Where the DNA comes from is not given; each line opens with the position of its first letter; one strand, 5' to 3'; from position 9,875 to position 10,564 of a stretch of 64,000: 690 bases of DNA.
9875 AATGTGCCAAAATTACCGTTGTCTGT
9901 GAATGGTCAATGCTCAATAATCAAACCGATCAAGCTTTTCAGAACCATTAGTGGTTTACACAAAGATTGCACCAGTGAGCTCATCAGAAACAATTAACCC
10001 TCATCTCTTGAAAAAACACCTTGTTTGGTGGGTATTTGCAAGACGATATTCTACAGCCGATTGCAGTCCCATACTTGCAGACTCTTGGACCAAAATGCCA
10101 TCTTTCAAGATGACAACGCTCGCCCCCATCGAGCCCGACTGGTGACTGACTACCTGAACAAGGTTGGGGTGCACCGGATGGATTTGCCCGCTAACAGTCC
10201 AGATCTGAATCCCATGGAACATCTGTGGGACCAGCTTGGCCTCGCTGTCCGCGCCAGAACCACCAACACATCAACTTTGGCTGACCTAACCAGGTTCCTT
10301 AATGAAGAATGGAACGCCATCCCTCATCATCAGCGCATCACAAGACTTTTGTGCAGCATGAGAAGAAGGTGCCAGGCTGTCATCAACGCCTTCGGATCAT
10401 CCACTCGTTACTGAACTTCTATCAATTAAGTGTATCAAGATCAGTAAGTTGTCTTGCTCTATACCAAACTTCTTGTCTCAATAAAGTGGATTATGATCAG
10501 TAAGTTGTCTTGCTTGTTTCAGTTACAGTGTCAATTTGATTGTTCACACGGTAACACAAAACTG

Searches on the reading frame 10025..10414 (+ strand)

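Call 64: search_protein_families(library=pfam, proteins=[window:10025-10414:+], max_evalue=0.01)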
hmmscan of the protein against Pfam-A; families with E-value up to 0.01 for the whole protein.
window:10025-10414:+ (129 aa): 1 family
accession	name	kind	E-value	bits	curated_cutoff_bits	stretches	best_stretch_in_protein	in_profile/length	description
PF13358.12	DDE_3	-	5.2e-09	36.5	28.6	1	18-78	73-137/146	DDE superfamily endonuclease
